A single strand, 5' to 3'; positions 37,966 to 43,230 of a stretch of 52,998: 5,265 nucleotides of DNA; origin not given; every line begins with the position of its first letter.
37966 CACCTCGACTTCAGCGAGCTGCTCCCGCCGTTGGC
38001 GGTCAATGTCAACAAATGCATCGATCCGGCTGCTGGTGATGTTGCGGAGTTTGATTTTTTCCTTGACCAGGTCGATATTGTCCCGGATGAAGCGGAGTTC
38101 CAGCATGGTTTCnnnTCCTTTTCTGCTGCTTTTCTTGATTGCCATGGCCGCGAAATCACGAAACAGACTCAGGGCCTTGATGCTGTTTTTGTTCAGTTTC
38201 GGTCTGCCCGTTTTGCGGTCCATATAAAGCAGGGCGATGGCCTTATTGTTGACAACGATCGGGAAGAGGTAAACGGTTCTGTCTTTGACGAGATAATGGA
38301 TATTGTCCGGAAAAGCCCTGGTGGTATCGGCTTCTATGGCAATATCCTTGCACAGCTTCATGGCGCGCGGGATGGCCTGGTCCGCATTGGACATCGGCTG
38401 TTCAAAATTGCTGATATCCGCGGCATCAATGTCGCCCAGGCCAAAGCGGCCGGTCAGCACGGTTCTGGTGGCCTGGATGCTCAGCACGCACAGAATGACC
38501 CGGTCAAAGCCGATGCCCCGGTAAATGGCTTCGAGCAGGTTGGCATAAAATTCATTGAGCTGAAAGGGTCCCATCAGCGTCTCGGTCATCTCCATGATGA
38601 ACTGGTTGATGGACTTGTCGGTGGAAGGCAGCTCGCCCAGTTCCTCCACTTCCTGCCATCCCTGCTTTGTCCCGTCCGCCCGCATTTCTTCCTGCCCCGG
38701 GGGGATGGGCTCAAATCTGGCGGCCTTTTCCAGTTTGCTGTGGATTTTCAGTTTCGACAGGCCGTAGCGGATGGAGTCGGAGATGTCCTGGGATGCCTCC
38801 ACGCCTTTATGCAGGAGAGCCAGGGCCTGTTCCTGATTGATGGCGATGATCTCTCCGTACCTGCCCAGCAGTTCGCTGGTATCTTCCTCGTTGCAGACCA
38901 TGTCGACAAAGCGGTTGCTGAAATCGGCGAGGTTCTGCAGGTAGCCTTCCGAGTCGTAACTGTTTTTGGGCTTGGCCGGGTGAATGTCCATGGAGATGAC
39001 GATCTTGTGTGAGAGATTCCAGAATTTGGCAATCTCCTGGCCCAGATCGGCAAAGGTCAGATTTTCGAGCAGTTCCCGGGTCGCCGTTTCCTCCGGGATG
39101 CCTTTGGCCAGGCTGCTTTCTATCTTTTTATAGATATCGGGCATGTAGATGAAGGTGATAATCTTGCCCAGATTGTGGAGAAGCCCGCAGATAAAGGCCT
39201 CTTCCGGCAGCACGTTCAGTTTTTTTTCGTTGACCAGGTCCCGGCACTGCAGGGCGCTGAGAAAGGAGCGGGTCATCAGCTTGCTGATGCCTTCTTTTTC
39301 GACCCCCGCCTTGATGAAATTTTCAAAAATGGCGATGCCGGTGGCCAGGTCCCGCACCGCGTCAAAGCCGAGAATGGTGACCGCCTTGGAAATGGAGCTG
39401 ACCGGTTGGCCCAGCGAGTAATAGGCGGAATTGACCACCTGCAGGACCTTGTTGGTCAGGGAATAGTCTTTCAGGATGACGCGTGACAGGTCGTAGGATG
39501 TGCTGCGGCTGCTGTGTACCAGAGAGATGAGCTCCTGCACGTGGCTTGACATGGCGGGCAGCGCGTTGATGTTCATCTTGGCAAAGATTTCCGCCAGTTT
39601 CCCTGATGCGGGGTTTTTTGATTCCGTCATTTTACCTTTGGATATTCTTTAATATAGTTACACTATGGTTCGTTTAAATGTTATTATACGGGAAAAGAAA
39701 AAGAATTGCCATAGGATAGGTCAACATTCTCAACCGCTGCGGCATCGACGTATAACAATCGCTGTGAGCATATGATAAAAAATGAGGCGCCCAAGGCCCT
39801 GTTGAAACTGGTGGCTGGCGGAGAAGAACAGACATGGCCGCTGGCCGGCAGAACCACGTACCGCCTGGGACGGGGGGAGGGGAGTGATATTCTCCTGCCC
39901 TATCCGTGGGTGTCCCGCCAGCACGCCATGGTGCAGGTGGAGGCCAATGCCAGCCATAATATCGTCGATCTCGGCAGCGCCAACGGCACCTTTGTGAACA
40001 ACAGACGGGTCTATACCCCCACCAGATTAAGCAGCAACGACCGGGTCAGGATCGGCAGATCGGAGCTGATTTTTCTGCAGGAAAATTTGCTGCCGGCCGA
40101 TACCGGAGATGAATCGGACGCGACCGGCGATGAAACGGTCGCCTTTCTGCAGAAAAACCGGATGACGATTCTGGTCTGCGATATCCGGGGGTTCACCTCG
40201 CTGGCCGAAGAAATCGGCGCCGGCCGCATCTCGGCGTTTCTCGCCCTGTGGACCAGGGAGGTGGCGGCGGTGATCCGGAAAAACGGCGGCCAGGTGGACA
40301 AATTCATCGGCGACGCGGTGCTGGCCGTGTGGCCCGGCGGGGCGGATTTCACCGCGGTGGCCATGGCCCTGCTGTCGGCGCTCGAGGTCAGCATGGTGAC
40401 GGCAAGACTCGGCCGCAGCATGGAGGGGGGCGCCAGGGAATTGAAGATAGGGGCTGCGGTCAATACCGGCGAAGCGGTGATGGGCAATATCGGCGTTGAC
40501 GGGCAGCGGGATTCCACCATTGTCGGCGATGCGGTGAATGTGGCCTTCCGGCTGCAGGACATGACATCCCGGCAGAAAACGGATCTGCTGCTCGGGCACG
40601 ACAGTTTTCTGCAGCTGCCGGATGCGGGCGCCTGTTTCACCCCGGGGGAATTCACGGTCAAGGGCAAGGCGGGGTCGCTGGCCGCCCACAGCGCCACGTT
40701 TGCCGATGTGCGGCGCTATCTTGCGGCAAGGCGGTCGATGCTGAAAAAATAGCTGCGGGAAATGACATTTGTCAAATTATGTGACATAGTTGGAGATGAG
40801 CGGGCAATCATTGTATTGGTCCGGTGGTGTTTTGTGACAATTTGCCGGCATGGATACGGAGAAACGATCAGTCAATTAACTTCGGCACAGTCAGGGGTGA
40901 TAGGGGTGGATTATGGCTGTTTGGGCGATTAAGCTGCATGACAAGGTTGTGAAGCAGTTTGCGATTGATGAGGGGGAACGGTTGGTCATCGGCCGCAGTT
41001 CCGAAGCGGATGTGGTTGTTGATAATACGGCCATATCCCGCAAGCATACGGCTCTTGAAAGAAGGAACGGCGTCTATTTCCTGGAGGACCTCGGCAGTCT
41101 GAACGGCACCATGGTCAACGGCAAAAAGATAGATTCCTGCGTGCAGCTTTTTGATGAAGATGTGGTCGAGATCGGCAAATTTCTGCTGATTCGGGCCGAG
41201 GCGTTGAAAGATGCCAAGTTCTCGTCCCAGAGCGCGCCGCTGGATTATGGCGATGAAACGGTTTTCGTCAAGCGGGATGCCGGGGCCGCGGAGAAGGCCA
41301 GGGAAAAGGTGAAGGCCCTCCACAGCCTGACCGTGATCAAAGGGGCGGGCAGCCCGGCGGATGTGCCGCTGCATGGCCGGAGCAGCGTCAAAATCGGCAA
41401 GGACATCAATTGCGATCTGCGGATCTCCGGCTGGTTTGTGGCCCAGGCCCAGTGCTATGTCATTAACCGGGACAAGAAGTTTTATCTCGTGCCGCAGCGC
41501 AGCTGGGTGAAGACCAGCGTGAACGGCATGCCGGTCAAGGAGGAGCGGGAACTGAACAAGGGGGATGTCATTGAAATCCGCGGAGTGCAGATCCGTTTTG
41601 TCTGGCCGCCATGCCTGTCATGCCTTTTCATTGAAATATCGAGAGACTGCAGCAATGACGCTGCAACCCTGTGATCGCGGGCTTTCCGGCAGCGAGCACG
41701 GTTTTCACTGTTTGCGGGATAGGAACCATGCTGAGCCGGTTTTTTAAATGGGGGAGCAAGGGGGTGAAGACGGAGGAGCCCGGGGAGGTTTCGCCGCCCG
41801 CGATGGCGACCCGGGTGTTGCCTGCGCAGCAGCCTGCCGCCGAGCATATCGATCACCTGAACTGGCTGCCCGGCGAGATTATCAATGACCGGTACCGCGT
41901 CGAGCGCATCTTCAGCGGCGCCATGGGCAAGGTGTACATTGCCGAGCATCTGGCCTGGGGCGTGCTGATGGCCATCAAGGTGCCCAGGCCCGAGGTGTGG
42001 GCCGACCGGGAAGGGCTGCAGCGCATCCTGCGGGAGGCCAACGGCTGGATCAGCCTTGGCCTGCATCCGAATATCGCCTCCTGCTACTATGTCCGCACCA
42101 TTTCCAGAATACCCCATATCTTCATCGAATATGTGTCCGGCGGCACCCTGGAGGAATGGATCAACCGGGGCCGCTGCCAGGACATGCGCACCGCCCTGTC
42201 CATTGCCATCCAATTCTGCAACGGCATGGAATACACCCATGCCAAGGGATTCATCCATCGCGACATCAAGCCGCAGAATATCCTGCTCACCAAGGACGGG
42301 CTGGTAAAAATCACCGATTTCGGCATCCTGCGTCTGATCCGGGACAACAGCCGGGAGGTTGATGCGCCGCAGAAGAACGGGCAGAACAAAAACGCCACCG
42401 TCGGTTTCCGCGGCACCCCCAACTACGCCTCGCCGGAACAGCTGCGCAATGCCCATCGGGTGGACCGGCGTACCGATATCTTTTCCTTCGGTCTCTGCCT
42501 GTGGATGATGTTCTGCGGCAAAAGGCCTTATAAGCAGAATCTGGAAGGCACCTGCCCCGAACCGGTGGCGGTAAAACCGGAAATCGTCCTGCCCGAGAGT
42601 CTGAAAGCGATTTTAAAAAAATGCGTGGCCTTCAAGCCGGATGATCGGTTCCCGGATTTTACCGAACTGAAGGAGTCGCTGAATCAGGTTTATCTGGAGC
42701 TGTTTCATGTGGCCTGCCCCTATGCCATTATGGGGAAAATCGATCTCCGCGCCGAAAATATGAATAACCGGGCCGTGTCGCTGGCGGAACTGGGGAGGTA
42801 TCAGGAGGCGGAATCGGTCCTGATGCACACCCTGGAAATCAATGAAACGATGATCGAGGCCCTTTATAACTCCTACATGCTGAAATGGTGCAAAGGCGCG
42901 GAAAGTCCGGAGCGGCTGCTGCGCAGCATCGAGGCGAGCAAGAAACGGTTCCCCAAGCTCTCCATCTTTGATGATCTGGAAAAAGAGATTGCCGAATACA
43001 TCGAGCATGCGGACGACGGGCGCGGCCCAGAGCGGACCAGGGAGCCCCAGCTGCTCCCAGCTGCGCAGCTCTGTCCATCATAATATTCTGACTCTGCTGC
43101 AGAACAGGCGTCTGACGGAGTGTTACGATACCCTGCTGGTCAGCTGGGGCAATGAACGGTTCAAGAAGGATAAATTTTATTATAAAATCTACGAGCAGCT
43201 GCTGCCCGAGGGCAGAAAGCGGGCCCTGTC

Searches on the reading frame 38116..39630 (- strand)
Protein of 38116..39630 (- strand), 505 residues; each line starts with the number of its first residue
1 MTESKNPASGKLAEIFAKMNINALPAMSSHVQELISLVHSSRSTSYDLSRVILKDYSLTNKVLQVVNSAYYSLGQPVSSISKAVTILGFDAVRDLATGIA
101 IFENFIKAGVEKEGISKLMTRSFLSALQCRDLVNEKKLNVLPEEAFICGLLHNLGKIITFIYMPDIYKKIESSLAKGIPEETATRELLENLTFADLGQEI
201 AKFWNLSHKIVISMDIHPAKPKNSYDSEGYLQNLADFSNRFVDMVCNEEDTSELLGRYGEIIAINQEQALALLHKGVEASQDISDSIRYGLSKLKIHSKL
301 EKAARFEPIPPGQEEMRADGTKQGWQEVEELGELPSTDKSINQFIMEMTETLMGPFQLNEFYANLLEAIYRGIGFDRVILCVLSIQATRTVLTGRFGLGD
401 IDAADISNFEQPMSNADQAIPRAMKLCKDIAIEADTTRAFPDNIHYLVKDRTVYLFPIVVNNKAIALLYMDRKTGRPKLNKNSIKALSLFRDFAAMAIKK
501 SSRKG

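Call 62: search_protein_families(library=pfam, proteins=[window:38116-39630:-], max_evalue=0.00001)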
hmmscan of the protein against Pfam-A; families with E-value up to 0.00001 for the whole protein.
window:38116-39630:- (505 aa): 1 family
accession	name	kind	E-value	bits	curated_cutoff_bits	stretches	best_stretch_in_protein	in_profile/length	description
PF08668.18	HDOD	-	6.3e-43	147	22.9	1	24-217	1-193/196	HDOD domain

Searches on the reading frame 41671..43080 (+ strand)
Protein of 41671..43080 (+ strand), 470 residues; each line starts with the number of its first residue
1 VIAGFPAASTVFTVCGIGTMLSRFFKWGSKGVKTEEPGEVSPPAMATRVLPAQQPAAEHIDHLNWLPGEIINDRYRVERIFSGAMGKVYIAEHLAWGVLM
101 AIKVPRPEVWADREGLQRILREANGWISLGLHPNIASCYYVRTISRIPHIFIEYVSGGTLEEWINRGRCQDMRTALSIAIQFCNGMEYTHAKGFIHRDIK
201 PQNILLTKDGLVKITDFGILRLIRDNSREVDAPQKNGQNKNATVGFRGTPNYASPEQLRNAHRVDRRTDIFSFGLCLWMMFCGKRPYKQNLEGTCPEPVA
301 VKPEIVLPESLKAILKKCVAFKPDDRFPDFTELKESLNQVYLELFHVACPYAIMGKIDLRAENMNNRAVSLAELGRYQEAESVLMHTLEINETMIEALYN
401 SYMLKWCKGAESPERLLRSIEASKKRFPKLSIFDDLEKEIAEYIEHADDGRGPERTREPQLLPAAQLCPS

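Call 62: search_protein_families(library=pfam, proteins=[window:41671-43080:+], max_evalue=0.00001)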
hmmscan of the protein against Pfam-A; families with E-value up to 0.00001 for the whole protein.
window:41671-43080:+ (470 aa): 3 families
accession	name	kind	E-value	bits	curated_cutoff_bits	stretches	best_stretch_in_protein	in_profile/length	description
PF00069.31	Pkinase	-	2.4e-42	145.6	31.7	1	78-328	5-253/263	Protein kinase domain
PF07714.23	PK_Tyr_Ser-Thr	-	1.4e-35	123.3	23.1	1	78-337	5-258/258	Protein tyrosine and serine/threonine kinase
PF14531.12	Kinase-like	-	4.9e-09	36.3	25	1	175-326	147-289/289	Kinase-like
